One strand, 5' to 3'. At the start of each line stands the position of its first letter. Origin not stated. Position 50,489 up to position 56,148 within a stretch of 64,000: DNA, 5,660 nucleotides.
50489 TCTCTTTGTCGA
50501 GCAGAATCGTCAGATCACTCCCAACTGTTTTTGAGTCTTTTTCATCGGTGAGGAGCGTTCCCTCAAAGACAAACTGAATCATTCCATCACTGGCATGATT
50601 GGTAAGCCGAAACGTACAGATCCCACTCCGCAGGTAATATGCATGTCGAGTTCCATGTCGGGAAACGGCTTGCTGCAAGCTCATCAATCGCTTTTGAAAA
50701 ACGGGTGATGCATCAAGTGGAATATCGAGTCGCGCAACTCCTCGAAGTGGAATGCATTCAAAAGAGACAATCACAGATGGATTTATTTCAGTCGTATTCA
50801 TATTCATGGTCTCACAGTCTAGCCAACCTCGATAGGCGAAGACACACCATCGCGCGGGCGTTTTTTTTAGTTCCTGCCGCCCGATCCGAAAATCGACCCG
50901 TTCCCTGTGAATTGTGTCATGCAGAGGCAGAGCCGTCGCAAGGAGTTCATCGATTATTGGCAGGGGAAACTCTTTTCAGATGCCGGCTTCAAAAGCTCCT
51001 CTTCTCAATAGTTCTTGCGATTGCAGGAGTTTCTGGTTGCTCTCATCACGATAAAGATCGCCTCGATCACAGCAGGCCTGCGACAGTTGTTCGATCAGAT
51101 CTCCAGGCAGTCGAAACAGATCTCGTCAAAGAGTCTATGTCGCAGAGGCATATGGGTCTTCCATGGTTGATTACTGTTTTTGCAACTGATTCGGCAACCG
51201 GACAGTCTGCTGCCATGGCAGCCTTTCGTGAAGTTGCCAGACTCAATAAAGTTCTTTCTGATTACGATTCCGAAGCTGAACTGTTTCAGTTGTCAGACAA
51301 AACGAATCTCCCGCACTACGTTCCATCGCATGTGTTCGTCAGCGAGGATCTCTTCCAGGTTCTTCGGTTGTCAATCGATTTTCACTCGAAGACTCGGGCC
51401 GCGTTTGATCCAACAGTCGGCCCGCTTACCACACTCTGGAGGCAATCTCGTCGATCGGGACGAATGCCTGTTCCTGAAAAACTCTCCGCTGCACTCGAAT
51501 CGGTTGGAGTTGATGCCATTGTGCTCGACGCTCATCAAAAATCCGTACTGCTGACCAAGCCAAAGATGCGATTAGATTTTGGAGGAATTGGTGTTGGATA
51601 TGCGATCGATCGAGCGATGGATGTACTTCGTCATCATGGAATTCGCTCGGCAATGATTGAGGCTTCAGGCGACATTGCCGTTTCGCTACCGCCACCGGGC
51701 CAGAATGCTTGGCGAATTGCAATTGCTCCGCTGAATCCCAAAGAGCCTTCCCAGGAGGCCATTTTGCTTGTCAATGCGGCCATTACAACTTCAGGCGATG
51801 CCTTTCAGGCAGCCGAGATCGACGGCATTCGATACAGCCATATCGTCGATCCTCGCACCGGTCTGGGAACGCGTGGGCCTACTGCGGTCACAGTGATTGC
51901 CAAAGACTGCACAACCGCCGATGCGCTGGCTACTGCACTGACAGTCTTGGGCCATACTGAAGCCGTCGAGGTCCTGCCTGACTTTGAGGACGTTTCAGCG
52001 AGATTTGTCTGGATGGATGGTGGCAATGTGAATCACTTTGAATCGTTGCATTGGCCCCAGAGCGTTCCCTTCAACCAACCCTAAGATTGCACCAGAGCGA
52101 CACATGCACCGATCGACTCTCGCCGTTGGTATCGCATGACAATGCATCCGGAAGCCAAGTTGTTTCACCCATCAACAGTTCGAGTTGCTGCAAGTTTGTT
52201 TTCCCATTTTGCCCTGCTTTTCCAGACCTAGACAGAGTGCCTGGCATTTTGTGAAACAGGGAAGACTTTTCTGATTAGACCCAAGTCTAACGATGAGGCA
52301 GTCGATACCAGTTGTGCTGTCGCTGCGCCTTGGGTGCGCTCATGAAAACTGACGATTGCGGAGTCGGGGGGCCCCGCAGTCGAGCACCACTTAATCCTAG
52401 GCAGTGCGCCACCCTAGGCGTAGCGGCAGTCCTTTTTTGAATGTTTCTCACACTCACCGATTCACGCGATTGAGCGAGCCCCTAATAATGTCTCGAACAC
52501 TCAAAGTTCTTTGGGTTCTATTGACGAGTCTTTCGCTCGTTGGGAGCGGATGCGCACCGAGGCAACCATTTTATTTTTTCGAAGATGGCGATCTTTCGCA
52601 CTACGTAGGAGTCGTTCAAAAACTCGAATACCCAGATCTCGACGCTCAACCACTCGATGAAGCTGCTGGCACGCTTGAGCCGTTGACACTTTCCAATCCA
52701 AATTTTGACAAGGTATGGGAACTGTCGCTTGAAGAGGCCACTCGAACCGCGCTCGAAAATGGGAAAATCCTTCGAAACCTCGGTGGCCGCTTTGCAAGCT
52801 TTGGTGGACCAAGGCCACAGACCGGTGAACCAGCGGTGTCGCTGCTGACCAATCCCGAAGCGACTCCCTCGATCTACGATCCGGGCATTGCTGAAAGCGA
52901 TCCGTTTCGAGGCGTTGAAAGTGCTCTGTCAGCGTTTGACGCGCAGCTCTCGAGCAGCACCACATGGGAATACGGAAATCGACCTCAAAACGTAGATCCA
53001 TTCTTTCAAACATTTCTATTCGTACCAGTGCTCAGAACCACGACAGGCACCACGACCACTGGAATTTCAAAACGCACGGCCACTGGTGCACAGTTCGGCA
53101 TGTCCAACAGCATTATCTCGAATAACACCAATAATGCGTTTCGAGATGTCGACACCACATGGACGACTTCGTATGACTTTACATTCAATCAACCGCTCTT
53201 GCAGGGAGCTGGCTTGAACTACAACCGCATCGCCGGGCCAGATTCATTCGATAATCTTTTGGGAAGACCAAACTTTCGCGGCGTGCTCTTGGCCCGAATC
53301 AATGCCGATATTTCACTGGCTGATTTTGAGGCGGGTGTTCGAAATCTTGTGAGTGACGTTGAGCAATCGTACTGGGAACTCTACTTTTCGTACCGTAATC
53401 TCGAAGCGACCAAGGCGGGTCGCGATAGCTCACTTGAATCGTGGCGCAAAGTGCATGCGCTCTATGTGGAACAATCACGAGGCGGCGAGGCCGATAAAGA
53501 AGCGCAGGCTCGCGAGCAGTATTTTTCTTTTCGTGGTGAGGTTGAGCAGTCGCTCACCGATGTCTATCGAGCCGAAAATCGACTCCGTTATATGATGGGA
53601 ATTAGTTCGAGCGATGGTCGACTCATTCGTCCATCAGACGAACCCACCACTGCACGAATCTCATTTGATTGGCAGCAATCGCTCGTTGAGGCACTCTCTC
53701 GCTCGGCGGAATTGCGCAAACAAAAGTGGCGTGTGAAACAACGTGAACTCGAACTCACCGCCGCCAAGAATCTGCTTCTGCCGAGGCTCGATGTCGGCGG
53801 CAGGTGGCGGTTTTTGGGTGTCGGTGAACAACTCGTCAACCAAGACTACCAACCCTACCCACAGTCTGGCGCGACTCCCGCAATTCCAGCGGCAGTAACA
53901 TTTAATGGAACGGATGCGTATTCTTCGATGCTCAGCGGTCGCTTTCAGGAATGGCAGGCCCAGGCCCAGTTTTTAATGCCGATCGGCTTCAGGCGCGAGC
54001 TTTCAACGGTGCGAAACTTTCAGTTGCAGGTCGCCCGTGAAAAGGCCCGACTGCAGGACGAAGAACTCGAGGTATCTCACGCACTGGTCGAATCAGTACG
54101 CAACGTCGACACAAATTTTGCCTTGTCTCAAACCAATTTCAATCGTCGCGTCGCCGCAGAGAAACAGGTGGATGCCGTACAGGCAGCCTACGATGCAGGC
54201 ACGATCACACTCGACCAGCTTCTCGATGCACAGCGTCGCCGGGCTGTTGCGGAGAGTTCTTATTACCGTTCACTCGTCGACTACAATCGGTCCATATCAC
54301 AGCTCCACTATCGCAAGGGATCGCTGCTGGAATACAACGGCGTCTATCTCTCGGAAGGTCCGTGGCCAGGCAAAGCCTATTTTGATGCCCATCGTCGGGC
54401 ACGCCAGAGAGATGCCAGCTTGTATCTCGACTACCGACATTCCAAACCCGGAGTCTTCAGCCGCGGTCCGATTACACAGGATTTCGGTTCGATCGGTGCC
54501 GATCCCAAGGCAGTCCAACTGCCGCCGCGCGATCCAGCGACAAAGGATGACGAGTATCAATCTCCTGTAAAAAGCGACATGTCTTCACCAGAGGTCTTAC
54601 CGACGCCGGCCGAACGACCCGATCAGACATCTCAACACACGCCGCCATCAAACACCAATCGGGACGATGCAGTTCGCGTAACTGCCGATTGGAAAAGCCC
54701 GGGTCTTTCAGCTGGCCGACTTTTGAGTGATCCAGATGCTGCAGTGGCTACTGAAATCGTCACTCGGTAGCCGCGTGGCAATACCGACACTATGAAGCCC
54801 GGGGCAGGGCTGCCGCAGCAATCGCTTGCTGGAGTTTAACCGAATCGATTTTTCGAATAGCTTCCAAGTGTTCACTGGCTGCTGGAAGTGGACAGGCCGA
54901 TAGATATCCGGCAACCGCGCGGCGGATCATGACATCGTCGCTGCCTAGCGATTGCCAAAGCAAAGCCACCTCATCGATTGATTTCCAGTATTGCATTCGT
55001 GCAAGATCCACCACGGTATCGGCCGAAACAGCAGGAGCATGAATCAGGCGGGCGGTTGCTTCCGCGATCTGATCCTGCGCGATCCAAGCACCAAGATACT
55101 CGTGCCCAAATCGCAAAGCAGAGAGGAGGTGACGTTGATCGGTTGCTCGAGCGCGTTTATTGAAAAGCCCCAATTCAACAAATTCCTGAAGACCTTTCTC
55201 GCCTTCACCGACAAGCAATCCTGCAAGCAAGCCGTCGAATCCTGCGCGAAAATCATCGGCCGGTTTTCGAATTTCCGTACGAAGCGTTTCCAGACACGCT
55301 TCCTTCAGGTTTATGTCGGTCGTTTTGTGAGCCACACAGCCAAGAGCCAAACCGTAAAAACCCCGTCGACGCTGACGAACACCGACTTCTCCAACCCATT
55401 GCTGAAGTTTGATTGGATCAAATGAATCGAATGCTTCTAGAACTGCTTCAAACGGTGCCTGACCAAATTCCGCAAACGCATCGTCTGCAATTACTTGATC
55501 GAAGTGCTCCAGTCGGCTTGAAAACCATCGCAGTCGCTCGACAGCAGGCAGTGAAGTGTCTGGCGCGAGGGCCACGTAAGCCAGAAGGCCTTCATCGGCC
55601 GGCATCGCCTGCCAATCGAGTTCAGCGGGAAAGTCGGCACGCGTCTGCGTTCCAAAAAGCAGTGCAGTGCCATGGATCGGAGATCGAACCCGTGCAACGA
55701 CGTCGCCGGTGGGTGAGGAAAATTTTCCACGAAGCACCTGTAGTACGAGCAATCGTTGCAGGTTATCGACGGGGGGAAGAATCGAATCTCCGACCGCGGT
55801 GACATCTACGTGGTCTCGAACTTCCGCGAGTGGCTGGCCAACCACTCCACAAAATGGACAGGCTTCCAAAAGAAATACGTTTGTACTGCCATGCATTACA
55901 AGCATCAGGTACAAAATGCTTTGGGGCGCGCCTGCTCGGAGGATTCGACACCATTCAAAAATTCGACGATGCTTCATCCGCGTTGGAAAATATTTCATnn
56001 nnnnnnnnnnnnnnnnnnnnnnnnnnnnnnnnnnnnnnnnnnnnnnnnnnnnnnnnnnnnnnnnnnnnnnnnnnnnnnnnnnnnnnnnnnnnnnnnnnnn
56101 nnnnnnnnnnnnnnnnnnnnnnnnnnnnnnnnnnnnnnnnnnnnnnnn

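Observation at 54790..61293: Co-directional, partly overlapping ABC (MacB/FtsX-type) cluster with duplicated CPFC-protein and CCFG(DUF3299-like) genes: candidate undescribed envelope system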

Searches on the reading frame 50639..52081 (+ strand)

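Call 3: search_protein_families(library=pfam, proteins=[window:50639-52081:+], max_evalue=0.1)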
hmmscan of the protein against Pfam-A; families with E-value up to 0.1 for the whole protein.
window:50639-52081:+ (481 aa): 2 families
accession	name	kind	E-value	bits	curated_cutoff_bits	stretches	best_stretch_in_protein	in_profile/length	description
PF02424.20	ApbE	-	3.9e-66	223.7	25.6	1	172-454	1-264/266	ApbE family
PF25066.1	TPR_VPS8_2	-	0.011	15.6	26.2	1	137-220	89-176/194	VPS8-like, TPR-like repeats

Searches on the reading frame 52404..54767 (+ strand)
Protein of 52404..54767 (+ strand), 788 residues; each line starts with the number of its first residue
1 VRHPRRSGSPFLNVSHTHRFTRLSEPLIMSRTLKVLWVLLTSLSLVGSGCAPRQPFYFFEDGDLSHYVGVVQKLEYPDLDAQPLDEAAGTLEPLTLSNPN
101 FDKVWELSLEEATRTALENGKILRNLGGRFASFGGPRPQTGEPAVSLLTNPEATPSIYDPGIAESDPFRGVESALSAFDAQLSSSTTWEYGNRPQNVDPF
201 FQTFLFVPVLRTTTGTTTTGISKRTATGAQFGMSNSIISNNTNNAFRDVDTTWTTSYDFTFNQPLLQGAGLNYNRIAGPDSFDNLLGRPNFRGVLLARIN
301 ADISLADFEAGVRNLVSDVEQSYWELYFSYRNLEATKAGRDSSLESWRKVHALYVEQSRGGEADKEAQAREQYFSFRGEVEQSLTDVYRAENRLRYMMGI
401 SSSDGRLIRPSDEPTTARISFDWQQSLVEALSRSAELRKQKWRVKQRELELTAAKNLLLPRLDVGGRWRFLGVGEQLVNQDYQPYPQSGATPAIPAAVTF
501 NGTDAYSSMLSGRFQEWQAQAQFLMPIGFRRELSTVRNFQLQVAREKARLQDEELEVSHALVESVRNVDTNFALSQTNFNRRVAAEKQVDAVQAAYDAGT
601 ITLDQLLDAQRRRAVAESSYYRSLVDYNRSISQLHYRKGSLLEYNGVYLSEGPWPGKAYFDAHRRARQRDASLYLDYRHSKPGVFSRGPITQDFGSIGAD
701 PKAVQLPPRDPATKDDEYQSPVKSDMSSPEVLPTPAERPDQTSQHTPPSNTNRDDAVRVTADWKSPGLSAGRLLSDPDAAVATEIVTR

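Call 3: search_protein_families(library=pfam, proteins=[window:52404-54767:+], max_evalue=0.1)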
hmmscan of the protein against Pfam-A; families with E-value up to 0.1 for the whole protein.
window:52404-54767:+ (788 aa): 1 family
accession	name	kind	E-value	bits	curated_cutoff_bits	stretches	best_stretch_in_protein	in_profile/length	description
PF02321.23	OEP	-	2.6e-21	76.7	22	2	424-637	2-185/187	Outer membrane efflux protein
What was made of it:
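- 52404..54770 (+): TolC-like outer-membrane factor (788 aa, lipobox LVGSGC). It converges on P2. It is a conserved neighbour within the Pirellulales-like clade and only a possible partner. OEP at 76.7 bits (call 3).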

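Call 4: search_protein_families(library=ncbifam, proteins=[window:52404-54767:+], max_evalue=0.1)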
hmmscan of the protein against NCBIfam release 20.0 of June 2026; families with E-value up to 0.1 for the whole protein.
window:52404-54767:+ (788 aa): 3 families
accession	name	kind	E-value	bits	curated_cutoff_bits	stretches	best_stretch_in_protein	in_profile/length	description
TIGR01844.1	type_I_sec_TolC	subfamily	1.1e-06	28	225.15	2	532-645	291-404/414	TolC family outer membrane protein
NF052390.1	efflux_OMP_AbuO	equivalog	0.002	16.9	700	0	535-643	327-435/447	multidrug efflux outer membrane protein AbuO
TIGR01845.1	outer_NodT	subfamily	0.01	14.7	210.05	0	584-620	403-439/460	efflux transporter outer membrane subunit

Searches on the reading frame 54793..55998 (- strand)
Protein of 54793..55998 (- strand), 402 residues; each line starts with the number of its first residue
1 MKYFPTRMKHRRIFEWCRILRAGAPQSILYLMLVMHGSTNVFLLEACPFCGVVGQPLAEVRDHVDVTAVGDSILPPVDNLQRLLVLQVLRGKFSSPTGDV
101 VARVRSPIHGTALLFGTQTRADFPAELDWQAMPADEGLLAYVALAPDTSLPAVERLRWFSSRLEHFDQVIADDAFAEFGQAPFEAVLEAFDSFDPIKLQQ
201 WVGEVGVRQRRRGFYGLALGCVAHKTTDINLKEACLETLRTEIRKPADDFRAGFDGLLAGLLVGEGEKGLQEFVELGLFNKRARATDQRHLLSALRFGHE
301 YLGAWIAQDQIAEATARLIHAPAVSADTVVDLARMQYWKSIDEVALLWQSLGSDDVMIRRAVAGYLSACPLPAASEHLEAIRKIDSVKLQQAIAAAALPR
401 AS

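Call 3: search_protein_families(library=pfam, proteins=[window:54793-55998:-], max_evalue=0.1)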
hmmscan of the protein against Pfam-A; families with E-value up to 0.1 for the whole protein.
window:54793-55998:- (402 aa): 1 family
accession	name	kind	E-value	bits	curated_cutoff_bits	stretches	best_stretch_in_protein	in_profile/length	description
PF13646.12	HEAT_2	-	0.0087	16.8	27.7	1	329-398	21-87/88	HEAT repeats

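Call 4: search_protein_families(library=ncbifam, proteins=[window:54793-55998:-], max_evalue=0.1)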
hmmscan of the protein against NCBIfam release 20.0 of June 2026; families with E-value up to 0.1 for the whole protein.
window:54793-55998:- (402 aa): 0 families

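Call 29: find_homologous_proteins(query=window:54793-55998:-, max_evalue=0.001)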
Query window:54793-55998:- (402 aa): 621 proteins with E <= 0.001 among 8000 candidates; the best 120 are listed.
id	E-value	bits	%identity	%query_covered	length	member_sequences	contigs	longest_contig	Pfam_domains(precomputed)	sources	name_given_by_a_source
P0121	2.9e-259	878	97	100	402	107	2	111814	-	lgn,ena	-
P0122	1.7e-110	388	52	95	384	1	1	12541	-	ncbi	ncbi:MAG: hypothetical protein WCR51_10385 [Planctomycetia bacterium]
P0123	6.6e-108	379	53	93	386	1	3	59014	-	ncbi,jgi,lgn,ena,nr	ncbi:MAG: hypothetical protein EBZ74_11205 [Planctomycetia bacterium]|nr:hypothetical protein [Planc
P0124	1.8e-107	378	52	94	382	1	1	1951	-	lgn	-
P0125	6.5e-107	376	53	94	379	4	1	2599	-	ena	-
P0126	1.3e-106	375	52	94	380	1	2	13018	-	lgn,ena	-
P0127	7.7e-106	373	53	93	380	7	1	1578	-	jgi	jgi:hypothetical protein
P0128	1.5e-105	372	51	86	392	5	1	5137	-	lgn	-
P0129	1.9e-105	371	53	89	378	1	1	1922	-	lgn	-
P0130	3.5e-105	370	53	89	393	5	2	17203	-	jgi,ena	-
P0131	6.4e-105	370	53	94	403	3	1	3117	-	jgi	jgi:hypothetical protein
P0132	7.2e-105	369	50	93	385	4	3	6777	-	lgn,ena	-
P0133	7.5e-105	369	53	89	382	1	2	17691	-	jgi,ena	-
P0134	1.1e-104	369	54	84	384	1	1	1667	-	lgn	-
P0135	1.1e-104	369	54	89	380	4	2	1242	PF13646.13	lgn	-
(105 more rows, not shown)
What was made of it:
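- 54790..55998 (-): P2 (402 aa). Paralogue of P1 with a signal peptide, CPFC (residues 47-50), the beta domain and the solenoid. It lacks the acidic tether and the C-terminal anchor. 621 homologues, all named 'hypothetical' (call 29).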
